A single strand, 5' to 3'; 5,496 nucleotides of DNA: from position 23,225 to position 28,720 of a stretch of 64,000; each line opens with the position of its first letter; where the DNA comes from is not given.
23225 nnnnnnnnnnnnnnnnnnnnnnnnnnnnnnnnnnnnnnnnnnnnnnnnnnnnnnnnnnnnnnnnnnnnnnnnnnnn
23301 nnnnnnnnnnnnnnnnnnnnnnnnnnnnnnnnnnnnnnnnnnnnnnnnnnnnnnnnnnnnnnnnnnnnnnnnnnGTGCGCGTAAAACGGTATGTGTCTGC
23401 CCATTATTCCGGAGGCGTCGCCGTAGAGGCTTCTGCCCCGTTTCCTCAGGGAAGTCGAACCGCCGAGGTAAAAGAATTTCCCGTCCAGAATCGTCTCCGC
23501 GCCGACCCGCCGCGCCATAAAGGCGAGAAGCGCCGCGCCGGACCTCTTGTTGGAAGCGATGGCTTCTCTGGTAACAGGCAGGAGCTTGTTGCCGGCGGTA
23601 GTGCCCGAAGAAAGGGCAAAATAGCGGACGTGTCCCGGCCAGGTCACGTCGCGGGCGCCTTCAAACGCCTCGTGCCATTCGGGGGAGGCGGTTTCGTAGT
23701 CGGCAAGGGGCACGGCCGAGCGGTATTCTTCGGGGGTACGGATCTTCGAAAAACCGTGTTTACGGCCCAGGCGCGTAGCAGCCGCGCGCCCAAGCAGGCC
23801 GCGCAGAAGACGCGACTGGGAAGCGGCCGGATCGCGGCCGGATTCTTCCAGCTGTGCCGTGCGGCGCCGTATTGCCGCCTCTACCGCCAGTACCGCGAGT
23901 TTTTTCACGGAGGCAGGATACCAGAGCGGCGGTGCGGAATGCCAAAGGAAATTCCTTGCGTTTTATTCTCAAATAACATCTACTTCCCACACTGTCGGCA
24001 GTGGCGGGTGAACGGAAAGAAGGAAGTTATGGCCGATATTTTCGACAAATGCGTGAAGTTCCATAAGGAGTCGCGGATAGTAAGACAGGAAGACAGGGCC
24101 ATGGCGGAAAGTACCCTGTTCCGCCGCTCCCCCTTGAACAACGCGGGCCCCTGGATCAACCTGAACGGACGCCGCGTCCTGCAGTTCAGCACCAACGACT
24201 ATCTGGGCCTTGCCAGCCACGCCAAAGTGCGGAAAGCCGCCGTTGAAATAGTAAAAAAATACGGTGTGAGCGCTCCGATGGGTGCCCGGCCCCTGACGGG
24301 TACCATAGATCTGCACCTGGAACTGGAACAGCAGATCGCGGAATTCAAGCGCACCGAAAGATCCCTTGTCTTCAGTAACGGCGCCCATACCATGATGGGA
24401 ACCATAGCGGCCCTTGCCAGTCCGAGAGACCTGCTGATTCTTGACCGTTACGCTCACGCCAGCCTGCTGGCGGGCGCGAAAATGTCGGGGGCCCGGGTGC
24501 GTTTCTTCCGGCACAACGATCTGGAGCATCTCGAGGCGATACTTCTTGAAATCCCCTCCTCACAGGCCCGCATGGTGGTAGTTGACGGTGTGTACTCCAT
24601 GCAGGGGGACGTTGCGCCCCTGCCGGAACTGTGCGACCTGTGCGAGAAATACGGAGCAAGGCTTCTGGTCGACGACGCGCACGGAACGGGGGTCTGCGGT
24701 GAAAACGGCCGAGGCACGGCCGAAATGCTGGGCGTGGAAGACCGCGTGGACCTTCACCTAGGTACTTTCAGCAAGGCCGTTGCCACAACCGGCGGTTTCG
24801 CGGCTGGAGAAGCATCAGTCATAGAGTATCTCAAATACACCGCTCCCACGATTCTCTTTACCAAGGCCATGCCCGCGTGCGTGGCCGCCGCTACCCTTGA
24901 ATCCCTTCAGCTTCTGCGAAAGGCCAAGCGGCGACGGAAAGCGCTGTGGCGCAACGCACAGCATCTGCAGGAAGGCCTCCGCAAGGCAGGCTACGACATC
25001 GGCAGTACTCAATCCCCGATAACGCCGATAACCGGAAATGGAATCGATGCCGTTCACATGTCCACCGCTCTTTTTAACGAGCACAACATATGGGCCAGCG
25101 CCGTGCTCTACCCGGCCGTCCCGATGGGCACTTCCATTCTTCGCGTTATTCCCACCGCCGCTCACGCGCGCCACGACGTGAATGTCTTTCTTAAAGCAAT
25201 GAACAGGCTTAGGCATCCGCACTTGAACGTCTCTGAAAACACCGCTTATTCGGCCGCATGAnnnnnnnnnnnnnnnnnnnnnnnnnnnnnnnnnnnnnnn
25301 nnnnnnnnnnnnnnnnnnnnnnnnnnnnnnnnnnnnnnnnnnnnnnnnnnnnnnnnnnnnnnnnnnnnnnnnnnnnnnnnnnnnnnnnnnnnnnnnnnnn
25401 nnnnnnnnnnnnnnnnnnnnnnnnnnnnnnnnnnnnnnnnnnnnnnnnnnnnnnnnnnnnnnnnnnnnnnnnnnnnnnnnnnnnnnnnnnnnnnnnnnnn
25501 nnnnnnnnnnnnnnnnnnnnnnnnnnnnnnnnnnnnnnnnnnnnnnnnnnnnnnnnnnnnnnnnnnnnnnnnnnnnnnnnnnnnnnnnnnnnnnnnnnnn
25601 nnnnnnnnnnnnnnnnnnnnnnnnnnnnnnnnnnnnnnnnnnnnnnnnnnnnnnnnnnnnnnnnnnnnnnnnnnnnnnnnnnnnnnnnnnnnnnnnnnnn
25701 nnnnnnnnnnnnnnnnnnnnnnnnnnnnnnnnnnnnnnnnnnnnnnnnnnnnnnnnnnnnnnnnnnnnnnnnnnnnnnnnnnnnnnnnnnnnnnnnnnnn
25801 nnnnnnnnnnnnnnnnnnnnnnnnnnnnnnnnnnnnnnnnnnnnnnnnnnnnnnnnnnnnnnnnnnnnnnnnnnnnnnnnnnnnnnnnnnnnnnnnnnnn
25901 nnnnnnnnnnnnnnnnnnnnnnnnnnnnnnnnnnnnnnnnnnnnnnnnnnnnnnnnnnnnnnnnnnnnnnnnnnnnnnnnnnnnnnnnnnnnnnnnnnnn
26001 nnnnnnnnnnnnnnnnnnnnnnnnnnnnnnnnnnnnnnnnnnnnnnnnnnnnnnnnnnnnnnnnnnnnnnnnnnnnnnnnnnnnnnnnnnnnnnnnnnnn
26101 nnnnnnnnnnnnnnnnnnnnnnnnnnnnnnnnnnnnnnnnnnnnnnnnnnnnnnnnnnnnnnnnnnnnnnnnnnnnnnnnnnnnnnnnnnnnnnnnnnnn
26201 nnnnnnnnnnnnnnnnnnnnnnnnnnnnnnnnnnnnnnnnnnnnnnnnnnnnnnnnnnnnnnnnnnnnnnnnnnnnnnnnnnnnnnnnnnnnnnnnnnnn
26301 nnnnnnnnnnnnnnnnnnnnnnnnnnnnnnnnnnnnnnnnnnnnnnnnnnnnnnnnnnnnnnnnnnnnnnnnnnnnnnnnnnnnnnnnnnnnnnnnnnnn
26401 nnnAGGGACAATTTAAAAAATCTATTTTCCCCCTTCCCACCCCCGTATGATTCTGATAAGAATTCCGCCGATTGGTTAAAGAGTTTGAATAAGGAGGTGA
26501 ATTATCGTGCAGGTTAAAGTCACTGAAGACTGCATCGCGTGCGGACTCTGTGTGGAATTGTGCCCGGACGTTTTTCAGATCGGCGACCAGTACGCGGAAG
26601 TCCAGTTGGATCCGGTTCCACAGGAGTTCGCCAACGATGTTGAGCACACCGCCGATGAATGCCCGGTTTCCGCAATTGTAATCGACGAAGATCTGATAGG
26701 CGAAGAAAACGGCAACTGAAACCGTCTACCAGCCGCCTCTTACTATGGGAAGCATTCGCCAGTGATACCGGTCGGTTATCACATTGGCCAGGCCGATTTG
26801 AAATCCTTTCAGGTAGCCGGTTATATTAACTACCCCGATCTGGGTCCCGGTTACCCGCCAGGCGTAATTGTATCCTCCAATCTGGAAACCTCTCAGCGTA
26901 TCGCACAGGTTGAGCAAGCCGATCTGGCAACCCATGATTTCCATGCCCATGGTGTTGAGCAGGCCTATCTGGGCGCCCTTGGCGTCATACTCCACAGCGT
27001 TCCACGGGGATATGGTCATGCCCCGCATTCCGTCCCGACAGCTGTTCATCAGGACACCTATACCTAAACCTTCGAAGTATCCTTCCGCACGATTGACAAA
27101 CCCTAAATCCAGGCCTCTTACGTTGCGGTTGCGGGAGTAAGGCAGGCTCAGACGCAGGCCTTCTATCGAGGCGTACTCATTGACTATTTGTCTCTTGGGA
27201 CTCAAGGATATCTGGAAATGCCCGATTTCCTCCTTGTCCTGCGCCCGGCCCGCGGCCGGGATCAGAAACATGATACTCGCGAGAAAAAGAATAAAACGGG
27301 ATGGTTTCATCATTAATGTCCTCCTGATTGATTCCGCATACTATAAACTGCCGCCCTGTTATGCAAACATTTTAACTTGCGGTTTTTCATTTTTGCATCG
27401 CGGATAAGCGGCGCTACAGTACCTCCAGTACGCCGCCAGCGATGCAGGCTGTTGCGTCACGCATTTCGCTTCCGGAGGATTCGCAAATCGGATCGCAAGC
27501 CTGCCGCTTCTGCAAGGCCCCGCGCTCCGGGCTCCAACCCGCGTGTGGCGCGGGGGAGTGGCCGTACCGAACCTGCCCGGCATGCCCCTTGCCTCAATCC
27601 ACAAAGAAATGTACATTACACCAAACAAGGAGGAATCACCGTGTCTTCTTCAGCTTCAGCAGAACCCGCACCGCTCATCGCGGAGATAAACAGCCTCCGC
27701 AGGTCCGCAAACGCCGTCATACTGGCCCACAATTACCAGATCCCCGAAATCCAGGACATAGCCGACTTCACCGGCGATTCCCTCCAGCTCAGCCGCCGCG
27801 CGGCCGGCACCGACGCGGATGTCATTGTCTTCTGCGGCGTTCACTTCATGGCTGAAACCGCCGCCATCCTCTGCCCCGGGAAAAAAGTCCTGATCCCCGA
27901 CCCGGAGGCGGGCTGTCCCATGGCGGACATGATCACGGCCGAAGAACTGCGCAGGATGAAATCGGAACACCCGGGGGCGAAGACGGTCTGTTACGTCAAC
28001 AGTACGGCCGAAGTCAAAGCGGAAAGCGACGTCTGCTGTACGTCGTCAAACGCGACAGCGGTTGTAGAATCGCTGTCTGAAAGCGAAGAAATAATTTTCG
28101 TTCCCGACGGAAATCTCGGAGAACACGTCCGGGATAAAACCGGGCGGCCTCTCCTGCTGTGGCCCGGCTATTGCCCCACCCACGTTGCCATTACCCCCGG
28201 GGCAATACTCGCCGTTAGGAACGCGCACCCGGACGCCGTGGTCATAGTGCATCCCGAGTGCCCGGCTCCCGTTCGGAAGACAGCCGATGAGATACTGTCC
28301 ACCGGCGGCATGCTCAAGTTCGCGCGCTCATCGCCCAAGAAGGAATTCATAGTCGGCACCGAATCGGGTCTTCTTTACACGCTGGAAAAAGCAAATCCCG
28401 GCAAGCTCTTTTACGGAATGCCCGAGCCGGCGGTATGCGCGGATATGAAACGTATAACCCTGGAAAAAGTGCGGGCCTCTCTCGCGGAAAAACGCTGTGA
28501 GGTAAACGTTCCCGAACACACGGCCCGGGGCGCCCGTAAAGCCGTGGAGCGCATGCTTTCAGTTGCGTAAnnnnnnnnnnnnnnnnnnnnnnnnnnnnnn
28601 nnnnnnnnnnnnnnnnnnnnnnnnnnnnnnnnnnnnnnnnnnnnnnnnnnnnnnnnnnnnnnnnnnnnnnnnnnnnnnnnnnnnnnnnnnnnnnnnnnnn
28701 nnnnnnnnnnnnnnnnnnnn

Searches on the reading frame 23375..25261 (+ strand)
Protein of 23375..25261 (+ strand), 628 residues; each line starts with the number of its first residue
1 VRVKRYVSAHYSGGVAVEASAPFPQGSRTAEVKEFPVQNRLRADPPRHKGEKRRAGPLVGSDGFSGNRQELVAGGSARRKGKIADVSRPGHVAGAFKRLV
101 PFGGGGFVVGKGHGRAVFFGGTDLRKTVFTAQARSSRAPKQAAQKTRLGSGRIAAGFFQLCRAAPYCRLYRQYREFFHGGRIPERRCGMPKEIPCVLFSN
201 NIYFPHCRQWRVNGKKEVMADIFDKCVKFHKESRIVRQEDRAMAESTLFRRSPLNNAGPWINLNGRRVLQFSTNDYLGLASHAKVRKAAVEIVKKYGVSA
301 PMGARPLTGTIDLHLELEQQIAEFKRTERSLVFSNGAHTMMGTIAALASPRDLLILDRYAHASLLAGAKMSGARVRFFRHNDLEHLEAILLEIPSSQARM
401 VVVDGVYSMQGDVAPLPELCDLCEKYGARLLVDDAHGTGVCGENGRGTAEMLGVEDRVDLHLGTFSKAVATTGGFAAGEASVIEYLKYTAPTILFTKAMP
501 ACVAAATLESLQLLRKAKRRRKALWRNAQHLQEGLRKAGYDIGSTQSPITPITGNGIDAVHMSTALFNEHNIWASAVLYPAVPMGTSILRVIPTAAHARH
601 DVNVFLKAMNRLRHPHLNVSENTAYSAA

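Call 73: search_protein_families(library=pfam, proteins=[window:23375-25261:+], max_evalue=0.001)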
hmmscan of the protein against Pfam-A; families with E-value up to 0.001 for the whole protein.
window:23375-25261:+ (628 aa): 4 families
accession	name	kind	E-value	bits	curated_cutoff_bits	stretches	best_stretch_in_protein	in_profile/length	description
PF00155.27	Aminotran_1_2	-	7.9e-56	190.2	19.7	1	267-608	2-360/361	Aminotransferase class I and II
PF00266.25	Aminotran_5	-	1.9e-05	24.2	21.5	1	314-437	45-179/371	Aminotransferase class-V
PF01053.26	Cys_Met_Meta_PP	-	0.00045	19.3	27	1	316-440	56-180/381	Cys/Met metabolism PLP-dependent enzyme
PF01041.23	DegT_DnrJ_EryC1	-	0.00099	18.9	19.8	0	316-440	28-152/360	DegT/DnrJ/EryC1/StrS aminotransferase family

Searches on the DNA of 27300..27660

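Call 41: search_rna_families(source=window, start=27300, end=27660, threshold=evalue, max_evalue=5)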
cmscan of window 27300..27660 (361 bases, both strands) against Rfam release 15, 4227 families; matches with E-value up to 5: 1.
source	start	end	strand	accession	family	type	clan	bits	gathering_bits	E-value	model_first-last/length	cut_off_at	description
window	27360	27530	-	RF03041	poplar-1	Gene; sRNA;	-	17.5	110.5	0.091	1-141/141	no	poplar-1 RNA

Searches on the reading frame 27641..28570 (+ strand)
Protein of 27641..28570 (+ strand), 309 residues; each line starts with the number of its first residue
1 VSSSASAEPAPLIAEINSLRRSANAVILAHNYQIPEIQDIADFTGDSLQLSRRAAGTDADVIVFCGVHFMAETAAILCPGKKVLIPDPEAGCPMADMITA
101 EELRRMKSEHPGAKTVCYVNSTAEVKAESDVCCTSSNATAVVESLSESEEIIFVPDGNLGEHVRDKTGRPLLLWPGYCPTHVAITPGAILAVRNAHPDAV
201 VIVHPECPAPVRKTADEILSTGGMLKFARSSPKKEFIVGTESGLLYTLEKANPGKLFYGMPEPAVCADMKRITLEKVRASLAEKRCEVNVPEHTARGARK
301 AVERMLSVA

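Call 17: search_protein_families(library=pfam, proteins=[window:27641-28570:+])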
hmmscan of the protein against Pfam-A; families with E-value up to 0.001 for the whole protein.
window:27641-28570:+ (309 aa): 1 family
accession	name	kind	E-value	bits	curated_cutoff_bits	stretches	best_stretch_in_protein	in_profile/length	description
PF02445.21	NadA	-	2.5e-121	404.8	27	1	15-306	2-294/295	Quinolinate synthetase A protein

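Call 18: find_encoding_contigs(protein=window:27641-28570:+, flank=10000, max_places=10)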
Protein window:27641-28570:+ (309 aa): no gene with exactly this product is on record in the collection.
